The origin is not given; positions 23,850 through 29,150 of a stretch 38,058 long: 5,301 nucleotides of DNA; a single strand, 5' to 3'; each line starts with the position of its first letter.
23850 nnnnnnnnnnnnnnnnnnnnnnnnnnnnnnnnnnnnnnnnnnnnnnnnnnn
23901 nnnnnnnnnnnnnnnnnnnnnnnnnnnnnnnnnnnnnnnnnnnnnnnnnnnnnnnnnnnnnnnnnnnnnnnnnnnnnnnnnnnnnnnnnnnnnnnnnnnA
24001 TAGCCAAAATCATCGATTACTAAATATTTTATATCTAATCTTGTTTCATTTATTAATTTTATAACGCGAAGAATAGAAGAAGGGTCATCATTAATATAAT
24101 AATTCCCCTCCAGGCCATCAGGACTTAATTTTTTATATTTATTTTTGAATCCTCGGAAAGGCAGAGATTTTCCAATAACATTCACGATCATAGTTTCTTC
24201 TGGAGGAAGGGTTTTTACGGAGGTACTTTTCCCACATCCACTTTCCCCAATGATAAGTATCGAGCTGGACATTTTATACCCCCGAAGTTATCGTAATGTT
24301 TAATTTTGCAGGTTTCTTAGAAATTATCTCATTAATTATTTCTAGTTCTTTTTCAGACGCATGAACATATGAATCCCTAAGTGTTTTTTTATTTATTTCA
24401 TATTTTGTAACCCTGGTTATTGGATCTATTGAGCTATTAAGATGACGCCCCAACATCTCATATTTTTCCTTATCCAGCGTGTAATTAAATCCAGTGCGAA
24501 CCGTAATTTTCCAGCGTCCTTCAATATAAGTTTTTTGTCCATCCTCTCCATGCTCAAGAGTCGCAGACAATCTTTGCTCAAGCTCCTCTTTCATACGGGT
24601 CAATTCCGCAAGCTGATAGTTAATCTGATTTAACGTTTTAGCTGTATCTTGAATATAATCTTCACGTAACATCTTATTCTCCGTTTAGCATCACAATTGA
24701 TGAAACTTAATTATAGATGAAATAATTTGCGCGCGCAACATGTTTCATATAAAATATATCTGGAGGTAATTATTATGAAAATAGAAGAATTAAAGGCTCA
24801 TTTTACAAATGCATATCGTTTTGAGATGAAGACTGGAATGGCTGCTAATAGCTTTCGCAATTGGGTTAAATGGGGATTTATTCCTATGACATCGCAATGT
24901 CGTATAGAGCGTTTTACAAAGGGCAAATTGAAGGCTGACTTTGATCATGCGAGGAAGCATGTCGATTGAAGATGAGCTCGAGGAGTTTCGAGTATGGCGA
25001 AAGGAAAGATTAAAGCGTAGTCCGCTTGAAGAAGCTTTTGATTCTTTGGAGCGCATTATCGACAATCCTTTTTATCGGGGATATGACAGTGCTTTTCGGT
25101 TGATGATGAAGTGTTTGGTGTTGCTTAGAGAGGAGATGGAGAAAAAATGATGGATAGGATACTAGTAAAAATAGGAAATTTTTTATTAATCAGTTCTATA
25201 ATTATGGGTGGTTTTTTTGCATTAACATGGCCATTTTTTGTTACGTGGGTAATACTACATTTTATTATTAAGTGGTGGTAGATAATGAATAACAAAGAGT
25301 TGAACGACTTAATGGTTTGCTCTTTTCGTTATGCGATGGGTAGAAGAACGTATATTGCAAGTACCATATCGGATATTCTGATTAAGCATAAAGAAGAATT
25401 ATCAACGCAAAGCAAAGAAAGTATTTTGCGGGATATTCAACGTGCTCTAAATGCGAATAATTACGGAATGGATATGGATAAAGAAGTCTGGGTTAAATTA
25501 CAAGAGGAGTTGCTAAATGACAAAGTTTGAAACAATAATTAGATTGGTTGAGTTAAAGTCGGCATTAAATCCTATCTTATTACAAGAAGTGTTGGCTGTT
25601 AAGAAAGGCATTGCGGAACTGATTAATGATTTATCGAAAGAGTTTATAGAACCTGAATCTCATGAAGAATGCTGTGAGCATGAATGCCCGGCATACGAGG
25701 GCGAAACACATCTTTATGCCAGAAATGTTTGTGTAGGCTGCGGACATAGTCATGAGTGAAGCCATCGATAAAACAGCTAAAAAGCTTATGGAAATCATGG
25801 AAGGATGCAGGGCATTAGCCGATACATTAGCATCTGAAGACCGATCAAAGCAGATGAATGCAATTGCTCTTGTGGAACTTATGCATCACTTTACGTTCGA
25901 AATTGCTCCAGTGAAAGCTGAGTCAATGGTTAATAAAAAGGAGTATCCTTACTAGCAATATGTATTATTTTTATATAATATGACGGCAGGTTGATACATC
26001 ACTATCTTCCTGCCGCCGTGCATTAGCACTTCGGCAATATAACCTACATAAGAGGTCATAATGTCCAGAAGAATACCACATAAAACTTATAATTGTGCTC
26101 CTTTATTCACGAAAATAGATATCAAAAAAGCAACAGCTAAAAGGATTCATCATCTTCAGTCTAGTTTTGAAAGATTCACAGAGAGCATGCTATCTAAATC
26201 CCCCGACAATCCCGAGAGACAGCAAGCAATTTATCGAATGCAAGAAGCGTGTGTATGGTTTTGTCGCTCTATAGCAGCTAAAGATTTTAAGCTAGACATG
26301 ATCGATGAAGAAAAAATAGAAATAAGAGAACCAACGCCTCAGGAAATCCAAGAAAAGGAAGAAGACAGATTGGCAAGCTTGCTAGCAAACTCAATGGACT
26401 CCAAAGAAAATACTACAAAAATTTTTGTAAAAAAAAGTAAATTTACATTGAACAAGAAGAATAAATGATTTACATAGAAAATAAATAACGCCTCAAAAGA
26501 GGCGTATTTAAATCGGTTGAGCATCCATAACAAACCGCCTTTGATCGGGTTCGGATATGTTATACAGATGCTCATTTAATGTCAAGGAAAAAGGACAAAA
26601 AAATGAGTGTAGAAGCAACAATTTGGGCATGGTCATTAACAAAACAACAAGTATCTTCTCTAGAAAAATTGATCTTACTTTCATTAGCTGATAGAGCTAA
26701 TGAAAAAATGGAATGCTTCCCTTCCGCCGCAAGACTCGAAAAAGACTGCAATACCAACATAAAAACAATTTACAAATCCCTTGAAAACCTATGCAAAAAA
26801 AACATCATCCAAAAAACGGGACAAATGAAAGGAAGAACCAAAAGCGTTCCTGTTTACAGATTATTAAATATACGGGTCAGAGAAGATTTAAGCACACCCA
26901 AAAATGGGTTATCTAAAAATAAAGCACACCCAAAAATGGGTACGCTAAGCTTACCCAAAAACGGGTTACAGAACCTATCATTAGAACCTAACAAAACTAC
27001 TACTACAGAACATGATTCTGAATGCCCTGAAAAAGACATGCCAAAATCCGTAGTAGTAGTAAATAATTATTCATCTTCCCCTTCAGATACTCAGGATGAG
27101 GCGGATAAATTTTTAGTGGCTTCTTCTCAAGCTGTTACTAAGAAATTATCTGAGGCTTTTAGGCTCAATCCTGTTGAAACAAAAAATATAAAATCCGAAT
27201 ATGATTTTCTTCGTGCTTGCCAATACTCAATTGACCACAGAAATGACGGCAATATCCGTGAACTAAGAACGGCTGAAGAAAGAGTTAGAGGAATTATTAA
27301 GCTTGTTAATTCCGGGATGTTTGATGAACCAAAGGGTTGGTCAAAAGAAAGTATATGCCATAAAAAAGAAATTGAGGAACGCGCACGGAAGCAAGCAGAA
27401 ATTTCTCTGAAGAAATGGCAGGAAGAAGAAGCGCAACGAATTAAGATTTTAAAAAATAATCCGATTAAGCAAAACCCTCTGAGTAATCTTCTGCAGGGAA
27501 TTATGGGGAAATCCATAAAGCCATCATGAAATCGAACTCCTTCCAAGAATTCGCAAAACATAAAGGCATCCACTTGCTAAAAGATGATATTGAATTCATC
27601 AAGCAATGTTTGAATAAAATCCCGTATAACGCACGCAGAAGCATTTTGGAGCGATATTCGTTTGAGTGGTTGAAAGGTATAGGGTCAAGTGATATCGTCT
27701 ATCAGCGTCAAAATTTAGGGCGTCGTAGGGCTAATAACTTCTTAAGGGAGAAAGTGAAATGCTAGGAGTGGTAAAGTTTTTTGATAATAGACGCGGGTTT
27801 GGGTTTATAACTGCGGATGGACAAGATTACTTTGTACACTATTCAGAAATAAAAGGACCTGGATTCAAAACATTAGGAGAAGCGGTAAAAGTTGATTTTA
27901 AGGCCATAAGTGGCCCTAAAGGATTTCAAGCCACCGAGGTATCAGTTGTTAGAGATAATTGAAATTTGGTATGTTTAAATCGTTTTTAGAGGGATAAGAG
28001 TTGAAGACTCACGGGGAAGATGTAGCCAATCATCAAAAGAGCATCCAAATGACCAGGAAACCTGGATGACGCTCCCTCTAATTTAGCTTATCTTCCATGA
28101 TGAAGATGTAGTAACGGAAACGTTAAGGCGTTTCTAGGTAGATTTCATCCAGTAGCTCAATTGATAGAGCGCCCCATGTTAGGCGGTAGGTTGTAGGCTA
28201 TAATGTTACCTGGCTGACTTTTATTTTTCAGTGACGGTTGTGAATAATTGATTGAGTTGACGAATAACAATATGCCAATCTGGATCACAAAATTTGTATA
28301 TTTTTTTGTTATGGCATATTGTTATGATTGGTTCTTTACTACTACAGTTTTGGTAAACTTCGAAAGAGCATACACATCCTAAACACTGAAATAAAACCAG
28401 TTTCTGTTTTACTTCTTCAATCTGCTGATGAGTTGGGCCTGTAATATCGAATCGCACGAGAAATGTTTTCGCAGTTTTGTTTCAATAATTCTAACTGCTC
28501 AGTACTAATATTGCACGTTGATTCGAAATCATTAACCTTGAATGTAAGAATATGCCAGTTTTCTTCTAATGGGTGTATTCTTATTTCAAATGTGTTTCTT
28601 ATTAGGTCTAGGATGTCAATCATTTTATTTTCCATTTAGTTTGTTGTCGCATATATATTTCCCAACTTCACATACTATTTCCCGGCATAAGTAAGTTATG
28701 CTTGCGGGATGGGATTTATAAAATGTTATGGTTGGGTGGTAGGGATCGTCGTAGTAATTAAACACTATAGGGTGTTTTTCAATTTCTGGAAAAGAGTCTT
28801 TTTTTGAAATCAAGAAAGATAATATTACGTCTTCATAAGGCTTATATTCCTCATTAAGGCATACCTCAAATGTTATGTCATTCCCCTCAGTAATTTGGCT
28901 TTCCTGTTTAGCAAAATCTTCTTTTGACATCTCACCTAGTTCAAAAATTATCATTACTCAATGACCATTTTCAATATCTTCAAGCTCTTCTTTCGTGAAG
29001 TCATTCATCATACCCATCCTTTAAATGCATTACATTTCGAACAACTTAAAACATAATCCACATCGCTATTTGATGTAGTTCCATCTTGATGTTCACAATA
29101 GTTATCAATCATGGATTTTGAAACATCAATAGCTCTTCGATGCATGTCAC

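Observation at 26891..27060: Putative origin inside the initiator gene: the same 19-nt iteron is read in two different reading frames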

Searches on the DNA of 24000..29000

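Call 68: search_rna_families(source=window, start=24000, end=29000, threshold=evalue, max_evalue=0.1)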
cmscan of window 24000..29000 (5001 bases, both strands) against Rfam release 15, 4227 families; matches with E-value up to 0.1: 0.
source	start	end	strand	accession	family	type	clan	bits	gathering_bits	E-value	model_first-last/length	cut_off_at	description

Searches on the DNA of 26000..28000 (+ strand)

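Call 7: search_dna_similar(query=window:26000-28000:+, collection=phages, mode=distant, max_rows=30)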
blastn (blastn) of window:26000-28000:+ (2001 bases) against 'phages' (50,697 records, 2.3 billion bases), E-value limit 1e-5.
No match.

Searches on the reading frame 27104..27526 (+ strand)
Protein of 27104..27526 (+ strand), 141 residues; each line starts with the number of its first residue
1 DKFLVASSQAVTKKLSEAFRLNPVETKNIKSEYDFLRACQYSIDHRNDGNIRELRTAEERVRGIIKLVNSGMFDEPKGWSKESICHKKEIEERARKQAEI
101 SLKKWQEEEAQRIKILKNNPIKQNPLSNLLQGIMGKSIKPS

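Call 37: find_related_loci(query=A2, collection=metagenome_contigs, flank=2500)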
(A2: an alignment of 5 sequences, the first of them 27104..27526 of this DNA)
Query A2 (141 aa) in metagenome_contigs; peptide patterns used: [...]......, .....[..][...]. (x = any residue, [..] = any of these).
600 stretches matched a pattern (row limit reached: there are more); 1 encode a relative of the query (tblastn E <= 1e-3); 1 distinct loci.
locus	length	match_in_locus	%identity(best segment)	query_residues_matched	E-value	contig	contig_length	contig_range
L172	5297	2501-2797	54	7-105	5e-32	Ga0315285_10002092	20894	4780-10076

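Call 38: find_related_loci(query=A2, collection=viral_contigs, flank=2500)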
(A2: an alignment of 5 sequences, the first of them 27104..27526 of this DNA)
Query A2 (141 aa) in viral_contigs; peptide patterns used: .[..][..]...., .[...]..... (x = any residue, [..] = any of these).
155 stretches matched a pattern; 4 encode a relative of the query (tblastn E <= 1e-3); 4 distinct loci.
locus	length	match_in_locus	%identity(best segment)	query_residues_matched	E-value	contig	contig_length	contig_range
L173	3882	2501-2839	36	12-123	3e-16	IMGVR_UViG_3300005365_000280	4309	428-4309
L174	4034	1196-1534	36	12-123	3e-16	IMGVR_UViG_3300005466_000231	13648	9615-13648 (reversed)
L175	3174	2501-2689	46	15-82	2e-14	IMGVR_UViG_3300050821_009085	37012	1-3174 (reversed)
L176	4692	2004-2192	46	15-82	2e-14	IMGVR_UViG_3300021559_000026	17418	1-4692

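Call 61: search_solved_structures(query=A2, max_evalue=1)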
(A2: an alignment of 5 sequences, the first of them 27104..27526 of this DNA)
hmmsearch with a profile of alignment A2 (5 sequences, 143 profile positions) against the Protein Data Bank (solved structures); distinct sequences matched with E-value up to 1: 1.
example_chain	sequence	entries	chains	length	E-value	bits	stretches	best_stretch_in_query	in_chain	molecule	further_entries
8wi7_b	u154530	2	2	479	0.53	13.3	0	19-48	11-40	30S ribosomal protein bS1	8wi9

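Call 77: search_protein_families(library=phrogs, proteins=[L175:1961-2920:+, L173:1910-2920:+], max_evalue=0.001)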
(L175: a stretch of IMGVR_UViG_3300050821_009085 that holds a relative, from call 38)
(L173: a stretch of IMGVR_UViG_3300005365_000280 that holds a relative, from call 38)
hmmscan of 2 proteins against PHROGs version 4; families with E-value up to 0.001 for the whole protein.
L175:1961-2920:+ (320 aa): 2 families
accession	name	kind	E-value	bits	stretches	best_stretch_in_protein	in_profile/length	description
phrog_186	-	DNA, RNA and nucleotide metabolism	6.8e-08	33.5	1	22-201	28-196/308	DnaD-like helicase loader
phrog_270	-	DNA, RNA and nucleotide metabolism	4e-05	24.1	1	23-122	39-150/383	replication initiation protein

L173:1910-2920:+ (337 aa): 5 families
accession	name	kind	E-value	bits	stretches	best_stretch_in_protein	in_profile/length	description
phrog_6493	-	DNA, RNA and nucleotide metabolism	4.5e-21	76.3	1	9-174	3-148/261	DnaD-like helicase loader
phrog_9773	-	DNA, RNA and nucleotide metabolism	1.4e-16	62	1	17-135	4-121/288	replication initiation O-like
phrog_428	-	DNA, RNA and nucleotide metabolism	8.5e-08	32.8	1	38-139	111-219/455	replication initiation protein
phrog_678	-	DNA, RNA and nucleotide metabolism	5.8e-05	23.8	1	46-188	64-196/346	replication initiation O-like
phrog_270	-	DNA, RNA and nucleotide metabolism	0.0002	21.8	1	49-156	60-149/383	replication initiation protein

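Call 82: search_protein_families(library=pfam, proteins=[L175:1961-2920:+, L173:1910-2920:+], max_evalue=0.05)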
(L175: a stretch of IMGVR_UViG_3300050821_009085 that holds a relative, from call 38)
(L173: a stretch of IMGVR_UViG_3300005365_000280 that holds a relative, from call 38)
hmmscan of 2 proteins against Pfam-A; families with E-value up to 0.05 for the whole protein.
L175:1961-2920:+ (320 aa): 2 families
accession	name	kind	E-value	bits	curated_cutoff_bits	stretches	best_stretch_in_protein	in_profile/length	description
PF22545.2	2CompARG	-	0.0015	19.1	27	1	45-133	23-112/170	2-Component system ADP-ribose glycohydrolase domain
PF13730.12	HTH_36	-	0.0025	18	25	1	29-81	3-55/55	Helix-turn-helix domain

L173:1910-2920:+ (337 aa): 0 families

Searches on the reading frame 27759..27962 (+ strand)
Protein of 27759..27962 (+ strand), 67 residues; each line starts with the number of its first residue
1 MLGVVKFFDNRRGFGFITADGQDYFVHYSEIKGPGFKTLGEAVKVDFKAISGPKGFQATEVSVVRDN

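Call 5: search_protein_families(library=pfam, proteins=[window:27759-27962:+], max_evalue=0.1)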
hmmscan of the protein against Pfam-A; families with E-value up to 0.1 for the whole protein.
window:27759-27962:+ (67 aa): 2 families
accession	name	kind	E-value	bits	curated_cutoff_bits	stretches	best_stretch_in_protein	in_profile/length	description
PF00313.28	CSD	-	2e-18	66.4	27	1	1-63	1-65/66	'Cold-shock' DNA-binding domain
PF08206.17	OB_RNB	-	0.0063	16.6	24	1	10-32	6-30/58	Ribonuclease B OB domain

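Call 6: search_protein_families(library=phrogs, proteins=[window:27759-27962:+], max_evalue=0.01)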
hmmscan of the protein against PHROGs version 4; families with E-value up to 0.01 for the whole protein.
window:27759-27962:+ (67 aa): 2 families
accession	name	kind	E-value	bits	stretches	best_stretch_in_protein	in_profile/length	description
phrog_729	-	other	9.5e-15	55.4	1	1-63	14-78/277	cold shock protein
phrog_4471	-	unknown function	4e-05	24.7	1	9-48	25-63/85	-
